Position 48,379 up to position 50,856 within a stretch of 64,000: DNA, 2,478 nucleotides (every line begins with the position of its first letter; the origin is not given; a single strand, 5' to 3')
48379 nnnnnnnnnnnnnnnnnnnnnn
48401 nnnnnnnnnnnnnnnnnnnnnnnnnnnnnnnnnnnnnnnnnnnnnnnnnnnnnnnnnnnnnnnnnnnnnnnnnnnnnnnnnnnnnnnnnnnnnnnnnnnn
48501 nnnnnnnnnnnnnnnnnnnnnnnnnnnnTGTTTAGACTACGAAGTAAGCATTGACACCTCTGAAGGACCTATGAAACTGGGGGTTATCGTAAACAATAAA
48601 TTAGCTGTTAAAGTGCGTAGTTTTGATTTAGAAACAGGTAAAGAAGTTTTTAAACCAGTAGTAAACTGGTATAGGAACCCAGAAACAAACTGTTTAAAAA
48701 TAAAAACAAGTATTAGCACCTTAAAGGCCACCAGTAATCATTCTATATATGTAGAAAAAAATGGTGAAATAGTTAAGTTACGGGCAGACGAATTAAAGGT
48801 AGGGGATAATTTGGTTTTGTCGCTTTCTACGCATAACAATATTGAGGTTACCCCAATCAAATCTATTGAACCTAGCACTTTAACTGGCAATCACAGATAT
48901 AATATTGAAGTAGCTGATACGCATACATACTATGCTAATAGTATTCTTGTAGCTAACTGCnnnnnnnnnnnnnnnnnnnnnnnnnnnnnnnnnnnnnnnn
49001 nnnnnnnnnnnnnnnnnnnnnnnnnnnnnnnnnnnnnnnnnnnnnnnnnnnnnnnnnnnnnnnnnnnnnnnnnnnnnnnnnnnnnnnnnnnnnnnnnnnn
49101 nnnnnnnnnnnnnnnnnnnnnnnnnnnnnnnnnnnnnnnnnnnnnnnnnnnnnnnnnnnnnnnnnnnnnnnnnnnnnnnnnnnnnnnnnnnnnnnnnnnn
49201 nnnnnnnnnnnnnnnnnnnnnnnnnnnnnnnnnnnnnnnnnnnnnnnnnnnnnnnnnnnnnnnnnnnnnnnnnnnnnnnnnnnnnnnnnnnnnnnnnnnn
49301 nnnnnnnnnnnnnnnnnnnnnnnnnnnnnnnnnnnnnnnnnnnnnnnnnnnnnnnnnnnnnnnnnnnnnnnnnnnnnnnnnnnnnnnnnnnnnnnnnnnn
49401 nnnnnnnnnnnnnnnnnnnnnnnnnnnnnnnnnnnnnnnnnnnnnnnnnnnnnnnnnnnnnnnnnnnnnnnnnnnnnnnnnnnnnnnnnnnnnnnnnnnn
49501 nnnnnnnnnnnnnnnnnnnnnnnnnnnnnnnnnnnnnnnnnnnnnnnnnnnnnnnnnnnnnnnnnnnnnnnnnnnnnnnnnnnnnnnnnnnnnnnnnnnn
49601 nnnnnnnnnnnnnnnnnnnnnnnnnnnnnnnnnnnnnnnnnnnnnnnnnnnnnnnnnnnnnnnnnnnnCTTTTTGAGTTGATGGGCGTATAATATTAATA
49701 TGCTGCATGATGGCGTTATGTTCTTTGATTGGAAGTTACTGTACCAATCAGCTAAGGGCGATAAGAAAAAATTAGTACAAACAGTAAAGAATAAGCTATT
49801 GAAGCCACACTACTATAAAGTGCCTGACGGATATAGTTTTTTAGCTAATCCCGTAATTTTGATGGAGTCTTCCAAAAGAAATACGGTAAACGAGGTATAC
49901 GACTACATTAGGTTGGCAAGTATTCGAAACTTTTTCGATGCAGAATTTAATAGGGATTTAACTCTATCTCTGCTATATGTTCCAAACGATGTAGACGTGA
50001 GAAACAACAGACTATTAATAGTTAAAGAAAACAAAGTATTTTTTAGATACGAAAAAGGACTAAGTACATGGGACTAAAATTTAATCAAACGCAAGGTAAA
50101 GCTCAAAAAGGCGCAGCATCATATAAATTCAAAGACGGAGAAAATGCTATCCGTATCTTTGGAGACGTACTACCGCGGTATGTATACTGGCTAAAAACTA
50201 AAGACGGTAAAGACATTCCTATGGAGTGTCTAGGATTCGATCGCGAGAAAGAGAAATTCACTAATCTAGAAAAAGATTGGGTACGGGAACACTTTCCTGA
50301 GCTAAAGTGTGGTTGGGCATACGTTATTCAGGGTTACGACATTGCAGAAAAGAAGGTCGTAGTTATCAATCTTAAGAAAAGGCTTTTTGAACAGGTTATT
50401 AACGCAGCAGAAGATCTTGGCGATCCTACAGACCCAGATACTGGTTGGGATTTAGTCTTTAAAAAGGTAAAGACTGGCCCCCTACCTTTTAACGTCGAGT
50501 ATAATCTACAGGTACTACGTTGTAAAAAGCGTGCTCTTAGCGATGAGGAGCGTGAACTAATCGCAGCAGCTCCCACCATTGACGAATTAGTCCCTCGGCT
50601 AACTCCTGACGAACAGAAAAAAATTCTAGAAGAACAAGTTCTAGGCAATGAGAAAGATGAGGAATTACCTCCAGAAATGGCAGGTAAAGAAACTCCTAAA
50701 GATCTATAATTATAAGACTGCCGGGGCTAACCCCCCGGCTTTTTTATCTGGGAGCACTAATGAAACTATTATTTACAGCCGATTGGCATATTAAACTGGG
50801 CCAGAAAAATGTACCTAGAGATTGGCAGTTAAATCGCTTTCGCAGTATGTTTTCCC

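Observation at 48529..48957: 143-aa mini-intein inserted between DE and CH of the DExH helicase motif II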

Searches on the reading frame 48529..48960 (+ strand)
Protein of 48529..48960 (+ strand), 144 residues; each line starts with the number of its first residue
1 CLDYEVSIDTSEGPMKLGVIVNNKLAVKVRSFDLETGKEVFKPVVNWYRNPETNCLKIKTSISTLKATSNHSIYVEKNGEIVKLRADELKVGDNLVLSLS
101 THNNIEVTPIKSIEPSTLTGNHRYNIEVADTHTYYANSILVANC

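Call 3: search_protein_families(library=pfam, proteins=[window:48529-48957:+], max_evalue=1)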
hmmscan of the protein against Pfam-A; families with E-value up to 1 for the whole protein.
window:48529-48957:+ (143 aa): 3 families
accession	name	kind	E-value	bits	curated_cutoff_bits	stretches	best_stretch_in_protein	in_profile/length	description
PF07591.16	PT-HINT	-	2.1e-12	47.9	27.7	1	20-137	11-123/137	Pretoxin HINT domain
PF14890.11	Intein_splicing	-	1.8e-07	31.5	35.8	1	23-97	22-94/155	Intein splicing domain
PF14926.11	CFAP300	-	0.13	12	27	1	34-76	177-221/246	Cilia- and flagella-associated protein 300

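Call 4: search_protein_families(library=ncbifam, proteins=[window:48529-48957:+], max_evalue=1)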
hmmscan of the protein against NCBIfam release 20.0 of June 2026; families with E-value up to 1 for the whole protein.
window:48529-48957:+ (143 aa): 9 families
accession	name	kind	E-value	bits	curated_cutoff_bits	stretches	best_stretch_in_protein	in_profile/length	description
NF011302.0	PRK14714.1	equivalog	1.7e-12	45.8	1791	1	22-142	976-1099/1350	DNA-directed DNA polymerase II large subunit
NF045703.1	rSAM_Tes_intein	exception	1.6e-08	32.9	1700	1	33-109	208-286/1040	tetraether lipid synthase Tes, intein-containing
TIGR01445.1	intein_Nterm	domain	2.8e-06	28.2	24.5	1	1-75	1-83/83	intein N-terminal splicing region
TIGR01443.1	intein_Cterm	domain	3.5e-06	27.1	15.6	1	123-143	2-23/24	intein C-terminal splicing region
NF011491.0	PRK14898.1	equivalog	4.7e-05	21.6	783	1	27-110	124-209/860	DNA-directed RNA polymerase subunit A''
NF003157.0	PRK04132.1-2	equivalog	8.2e-05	20.7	1103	1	16-96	77-156/864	replication factor C small subunit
NF003158.0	PRK04132.1-3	equivalog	0.00011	19.5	1750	1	32-97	103-169/1437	replication factor C small subunit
NF003159.0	PRK04132.1-4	equivalog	0.00032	18.9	999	1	42-97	110-167/852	replication factor C small subunit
NF011303.0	PRK14715.1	equivalog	0.00099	16.2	1585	1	23-98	938-1015/1627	DNA-directed DNA polymerase II large subunit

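Call 6: search_solved_structures(query=window:48529-48960:+, max_evalue=1, show_alignments=2)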
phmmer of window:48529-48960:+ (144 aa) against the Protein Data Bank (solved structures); distinct sequences matched with E-value up to 1: 28.
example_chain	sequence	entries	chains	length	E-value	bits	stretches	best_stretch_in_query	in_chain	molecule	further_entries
2jmz_A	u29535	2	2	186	3.2e-08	36.9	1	47-137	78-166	Hypothetical protein MJ0781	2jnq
5o9j_A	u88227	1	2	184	3.6e-07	33.5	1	8-102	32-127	Transcription initiation factor IIB,Transcription initiation factor IIB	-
5o9i_A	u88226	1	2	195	4.1e-07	33.3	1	26-107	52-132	Transcription initiation factor IIB,Transcription initiation factor IIB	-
2lcj_A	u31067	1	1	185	4.5e-06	30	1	24-98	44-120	Pab polC intein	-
9hth_A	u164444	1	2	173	1.2e-05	28.6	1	50-141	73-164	DNA-directed DNA polymerase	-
2lwy_A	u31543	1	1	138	1.7e-05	28.1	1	19-141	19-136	BACTERIAL INTEIN-LIKE DOMAIN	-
5bkh_A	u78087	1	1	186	2e-05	27.9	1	23-139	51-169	DNA polymerase II large subunit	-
7oec_A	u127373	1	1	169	2.2e-05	27.7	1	23-137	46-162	DNA polymerase II large subunit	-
8ubs_A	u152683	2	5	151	2.3e-05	27.7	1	23-141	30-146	NrdJ-1 | Nrdj-1 intein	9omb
7cfv_A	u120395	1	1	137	3.6e-05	27.1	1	28-143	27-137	Spl DnaX mini-intein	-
6rpq_A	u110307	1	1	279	0.00019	24.7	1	28-143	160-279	Ubiquitin-like protein SMT3,1108aa long hypothetical cell division control protein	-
2cw7_A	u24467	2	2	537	0.00044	23.5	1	27-96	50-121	Endonuclease PI-PkoII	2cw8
6rpp_A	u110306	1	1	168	0.00049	23.4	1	9-141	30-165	Cell division control protein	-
8cpn_A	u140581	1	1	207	0.02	18.2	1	67-141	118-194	PolB16 intein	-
8cpo_A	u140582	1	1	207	0.022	18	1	67-141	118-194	PolB16 Intein Cys-less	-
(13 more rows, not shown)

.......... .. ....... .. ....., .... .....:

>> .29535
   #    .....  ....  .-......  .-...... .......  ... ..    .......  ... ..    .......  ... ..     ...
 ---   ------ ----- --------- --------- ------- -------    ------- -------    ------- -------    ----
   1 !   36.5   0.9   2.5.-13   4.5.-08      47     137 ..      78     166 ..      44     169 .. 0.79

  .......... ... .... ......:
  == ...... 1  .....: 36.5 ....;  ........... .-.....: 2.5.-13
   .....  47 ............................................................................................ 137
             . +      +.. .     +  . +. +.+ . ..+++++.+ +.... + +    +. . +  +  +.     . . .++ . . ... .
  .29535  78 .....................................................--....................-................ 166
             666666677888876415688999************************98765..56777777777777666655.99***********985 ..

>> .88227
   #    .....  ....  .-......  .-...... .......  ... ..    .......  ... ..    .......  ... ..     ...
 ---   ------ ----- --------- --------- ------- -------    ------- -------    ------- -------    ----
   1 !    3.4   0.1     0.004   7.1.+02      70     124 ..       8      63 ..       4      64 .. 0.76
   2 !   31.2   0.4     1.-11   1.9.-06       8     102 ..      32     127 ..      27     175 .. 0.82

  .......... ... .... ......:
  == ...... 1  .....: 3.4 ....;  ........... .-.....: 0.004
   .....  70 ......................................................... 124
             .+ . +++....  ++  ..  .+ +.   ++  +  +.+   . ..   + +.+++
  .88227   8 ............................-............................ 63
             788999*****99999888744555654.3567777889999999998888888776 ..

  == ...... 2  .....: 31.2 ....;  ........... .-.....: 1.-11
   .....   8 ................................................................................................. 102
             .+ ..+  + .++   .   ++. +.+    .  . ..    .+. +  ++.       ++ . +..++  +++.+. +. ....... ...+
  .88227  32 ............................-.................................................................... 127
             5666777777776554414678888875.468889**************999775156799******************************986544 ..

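Call 18: search_dna_similar(query=window:48529-48957:+, collection=phages, mode=protein, max_rows=25, max_evalue=0.001)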
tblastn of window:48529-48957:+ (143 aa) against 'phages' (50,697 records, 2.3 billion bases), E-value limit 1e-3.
Records with a match: 4; places in all: 5; records where one place covers at least 80% of the query: 3.
Best place of each record, by identity: <60% 4.
By first word of the organism name: Bacteriophage 1; uncultured 1; Pseudaeromonas 1; Campylobacter 1.
By host as written in the record: - 2; Pseudaeromonas pectinilytica strain KR2-7 1; Campylobacter coli 99-2 1.
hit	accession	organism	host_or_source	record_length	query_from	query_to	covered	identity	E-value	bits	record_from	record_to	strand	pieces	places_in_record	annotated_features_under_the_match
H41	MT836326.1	Bacteriophage sp.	human fecal samples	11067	1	135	94%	28.7%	9e-5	46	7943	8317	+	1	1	record has no annotation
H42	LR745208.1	uncultured phage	metagenomic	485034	1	143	100%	26.0%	4e-9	59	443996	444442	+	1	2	record has no annotation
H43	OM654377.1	Pseudaeromonas phage vB_PpeM_ KLEP7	Pseudaeromonas pectinilytica strain ...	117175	1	143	100%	25.5%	3e-7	54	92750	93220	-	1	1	intein-containing RNA ligase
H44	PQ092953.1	Campylobacter phage CC_R7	Campylobacter coli 99-2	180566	56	143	62%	31.8%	5e-5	47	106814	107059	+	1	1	DNA polymerase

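Call 36: predict_structure(alignment_id=A2)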
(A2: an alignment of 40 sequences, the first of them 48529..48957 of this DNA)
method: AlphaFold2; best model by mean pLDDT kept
length: 143 residues; sequences in the alignment: 40
mean_pLDDT: 96.1   pTM: 0.89
mean pLDDT of the five models: 96.1, 96.0, 95.4, 95.4, 95.2
residues with pLDDT >= 90: 133; 70-90: 7; 50-70: 3; < 50: 0
segments of 3 or more residues with pLDDT < 50: none
pLDDT, mean of each block of 10 residues (from residue 1): 97 98 98 94 98 98 97 96 98 93 84 98 98 97 95
secondary structure, 60 per line:
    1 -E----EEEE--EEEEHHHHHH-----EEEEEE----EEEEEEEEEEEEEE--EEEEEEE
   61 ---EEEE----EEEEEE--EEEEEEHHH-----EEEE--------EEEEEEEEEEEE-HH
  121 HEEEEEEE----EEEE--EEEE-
elements in order: E7-10 E13-16 H17-22 E28-33 E38-51 E54-60 E64-67 E72-77 E80-85 E94-97 E106-117 E122-128 E133-136 E139-142

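Call 39: fold_search(model_id=the predicted structure, library=pdb)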
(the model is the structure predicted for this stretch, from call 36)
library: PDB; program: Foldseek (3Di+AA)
matches with E <= 10: 484; with E <= 0.001: 68
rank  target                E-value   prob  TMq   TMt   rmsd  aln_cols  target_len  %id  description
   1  6rpq                  6.0e-11  1.00  0.88  0.52   2.5       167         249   20  Crystal structure of PhoCDC21-1 intein (released 2019-08-14)
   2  5o9i_B                2.1e-10  1.00  0.88  0.72   2.5       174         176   24  Crystal structure of transcription factor IIB Mvu mini-intein (released 2017-11-01)
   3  2in0                  5.5e-10  1.00  0.84  0.87   2.4       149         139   19  crystal structure of Mtu recA intein splicing domain (released 2007-05-01)
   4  2in9                  5.5e-10  1.00  0.84  0.87   2.3       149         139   18  crystal structure of Mtu recA intein, splicing domain (released 2007-05-01)
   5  3ifj_A                6.1e-10  1.00  0.87  0.90   1.8       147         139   19  Crystal structure of Mtu recA intein, splicing domain (released 2009-10-06)
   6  5o9i_A                6.7e-10  1.00  0.88  0.74   2.9       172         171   23  Crystal structure of transcription factor IIB Mvu mini-intein (released 2017-11-01)
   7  2imz_A                8.3e-10  1.00  0.87  0.87   1.9       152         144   18  Crystal structure of Mtu recA intein splicing domain (released 2007-05-01)
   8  9hth_A                8.8e-10  1.00  0.83  0.71   3.9       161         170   21  Crystal structure of the fused, cysteine-less Aes123 PolB1 split intein (with S1A, N159A mutations) (released 2025-05-07)
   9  2imz_B                1.0e-09  1.00  0.88  0.89   1.8       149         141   19  Crystal structure of Mtu recA intein splicing domain (released 2007-05-01)
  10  5i0a                  1.1e-09  1.00  0.84  0.85   2.3       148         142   18  RecA mini intein in complex with cisplatin (released 2016-09-21)
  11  9hth_B                1.1e-09  1.00  0.83  0.70   4.0       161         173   21  Crystal structure of the fused, cysteine-less Aes123 PolB1 split intein (with S1A, N159A mutations) (released 2025-05-07)
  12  8ubs_A                1.3e-09  1.00  0.76  0.72   3.4       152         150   26  Crystal structure of NrdJ-1 split intein fusion (released 2024-10-09)
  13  2in8                  1.6e-09  1.00  0.84  0.86   2.3       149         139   19  crystal structure of Mtu recA intein, splicing domain (released 2007-05-01)
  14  4o1r                  1.8e-09  1.00  0.82  0.82   2.7       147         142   22  Crystal structure of NpuDnaB intein (released 2014-03-19)
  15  6y75_B                1.8e-09  1.00  0.79  0.75   3.1       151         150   17  BIL2 domain from T.thermophila BUBL1 locus (C1A-N143A) (released 2021-02-03)
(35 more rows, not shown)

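Call 53: search_protein_representatives(protein=window:48529-48957:+)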
Query: 143 residues. Proteins with E-value up to 0.001 (for the whole library): 943; up to 1e-10: 59; up to 1e-30: 3. The best 150 are listed.
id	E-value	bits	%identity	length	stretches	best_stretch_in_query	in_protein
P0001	1.8e-86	303.1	100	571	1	1-143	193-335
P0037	1.8e-50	186.6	68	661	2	1-104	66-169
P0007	8.3e-44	165.1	59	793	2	1-108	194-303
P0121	5.0e-23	97.8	34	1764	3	1-96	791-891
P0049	2.1e-21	92.6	42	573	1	1-143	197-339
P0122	2.7e-21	92.2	35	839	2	1-143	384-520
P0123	1.5e-20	89.8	36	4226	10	11-44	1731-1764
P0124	2.7e-20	89.0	34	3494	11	13-59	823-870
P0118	1.1e-19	87.0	48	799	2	1-102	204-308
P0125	1.2e-19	86.9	39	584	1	1-143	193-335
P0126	5.9e-19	84.7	40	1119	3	1-96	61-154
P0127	1.2e-17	80.4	43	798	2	1-111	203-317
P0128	2.2e-17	79.6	38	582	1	1-143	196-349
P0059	2.8e-17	79.2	47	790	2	1-107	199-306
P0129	3.9e-17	78.8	40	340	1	1-143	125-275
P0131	4.0e-16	75.5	34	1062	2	1-137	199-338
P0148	2.0e-12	63.5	38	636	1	1-143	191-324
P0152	4.1e-12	62.5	36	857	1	1-143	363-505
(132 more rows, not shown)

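Call 54: search_protein_families(library=pfam, proteins=[P0122, P0125, P0126, P0129, P0131, P0128, P0148, P0152], max_evalue=0.00001)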
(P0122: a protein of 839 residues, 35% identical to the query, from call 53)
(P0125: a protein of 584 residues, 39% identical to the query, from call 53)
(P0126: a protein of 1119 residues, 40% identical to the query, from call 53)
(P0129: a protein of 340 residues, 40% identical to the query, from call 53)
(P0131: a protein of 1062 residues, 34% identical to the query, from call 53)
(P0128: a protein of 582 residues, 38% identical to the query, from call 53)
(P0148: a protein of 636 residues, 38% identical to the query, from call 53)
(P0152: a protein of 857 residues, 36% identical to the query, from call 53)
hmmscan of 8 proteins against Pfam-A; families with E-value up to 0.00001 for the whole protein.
P0122 (839 aa): 1 family
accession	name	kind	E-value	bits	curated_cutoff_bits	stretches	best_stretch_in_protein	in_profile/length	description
PF14890.11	Intein_splicing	-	1.9e-14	54.2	35.8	0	169-334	114-155/155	Intein splicing domain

P0125 (584 aa): 3 families
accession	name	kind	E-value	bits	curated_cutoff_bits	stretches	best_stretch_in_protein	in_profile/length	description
PF04851.21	ResIII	-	5.4e-17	62.6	22.5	1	86-193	3-134/164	Type III restriction enzyme, res subunit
PF14890.11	Intein_splicing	-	5.9e-10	39.6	35.8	1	200-333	1-153/155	Intein splicing domain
PF00271.37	Helicase_C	-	1.1e-06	29.2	23.5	1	433-532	8-109/110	Helicase conserved C-terminal domain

P0126 (1119 aa): 2 families
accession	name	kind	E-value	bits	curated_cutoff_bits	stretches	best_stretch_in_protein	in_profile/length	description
PF14890.11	Intein_splicing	-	2.9e-26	92.5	35.8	2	96-478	30-155/155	Intein splicing domain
PF07591.16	PT-HINT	-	7.8e-07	29.9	27.7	0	623-734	18-125/137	Pretoxin HINT domain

P0129 (340 aa): 2 families
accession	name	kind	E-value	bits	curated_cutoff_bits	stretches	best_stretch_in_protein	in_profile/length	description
PF04851.21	ResIII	-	5.3e-18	65.9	22.5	1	10-125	2-134/164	Type III restriction enzyme, res subunit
PF14890.11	Intein_splicing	-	5.3e-09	36.5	35.8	1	132-273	1-153/155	Intein splicing domain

P0131 (1062 aa): 2 families
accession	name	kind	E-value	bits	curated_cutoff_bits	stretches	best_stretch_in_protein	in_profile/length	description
PF03161.18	LAGLIDADG_2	-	1.1e-20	74.7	25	1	506-642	2-141/168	LAGLIDADG DNA endonuclease family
PF14890.11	Intein_splicing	-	7.6e-14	52.2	35.8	1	403-747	3-153/155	Intein splicing domain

P0128 (582 aa): 4 families
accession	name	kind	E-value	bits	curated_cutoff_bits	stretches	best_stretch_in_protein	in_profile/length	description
PF04851.21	ResIII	-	7.9e-20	71.8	22.5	1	84-196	3-134/164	Type III restriction enzyme, res subunit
PF14890.11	Intein_splicing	-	2e-08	34.6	35.8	1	209-349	9-155/155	Intein splicing domain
PF00271.37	Helicase_C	-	4.4e-08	33.8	23.5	1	458-544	18-109/110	Helicase conserved C-terminal domain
PF00270.35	DEAD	-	7.9e-07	29.4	26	1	87-196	2-126/167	DEAD/DEAH box helicase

P0148 (636 aa): 0 families

P0152 (857 aa): 2 families
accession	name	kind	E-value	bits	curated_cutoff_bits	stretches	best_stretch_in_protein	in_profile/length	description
PF14890.11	Intein_splicing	-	5.9e-20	72.1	35.8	1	60-196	2-155/155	Intein splicing domain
PF13307.12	Helicase_C_2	-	7.2e-20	72.1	25.3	1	706-851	9-167/170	Helicase C-terminal domain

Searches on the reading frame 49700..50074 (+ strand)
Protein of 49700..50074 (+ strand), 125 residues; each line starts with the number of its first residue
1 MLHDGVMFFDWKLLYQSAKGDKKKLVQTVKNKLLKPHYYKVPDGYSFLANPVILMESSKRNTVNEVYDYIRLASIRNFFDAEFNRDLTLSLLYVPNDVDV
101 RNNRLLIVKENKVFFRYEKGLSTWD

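Call 51: search_protein_families(library=phrogs, proteins=[window:49700-50074:+], max_evalue=0.001)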
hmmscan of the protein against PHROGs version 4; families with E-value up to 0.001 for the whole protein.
window:49700-50074:+ (125 aa): 1 family
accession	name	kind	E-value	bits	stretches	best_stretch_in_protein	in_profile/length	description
phrog_4258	-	unknown function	4.7e-17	63.4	1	6-119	1-117/120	-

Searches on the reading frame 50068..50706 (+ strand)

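Call 51: search_protein_families(library=phrogs, proteins=[window:50068-50706:+], max_evalue=0.001)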
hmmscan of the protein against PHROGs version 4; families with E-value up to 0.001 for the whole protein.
window:50068-50706:+ (213 aa): 3 families
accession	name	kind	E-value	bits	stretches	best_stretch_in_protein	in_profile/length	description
phrog_1607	-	DNA, RNA and nucleotide metabolism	7.6e-32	112.1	1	1-198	2-254/285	single strand DNA binding protein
phrog_1192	-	DNA, RNA and nucleotide metabolism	1.7e-07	32.1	1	91-193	132-235/326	single strand DNA binding protein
phrog_8542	-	unknown function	8.9e-06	26.3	0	70-186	109-224/298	-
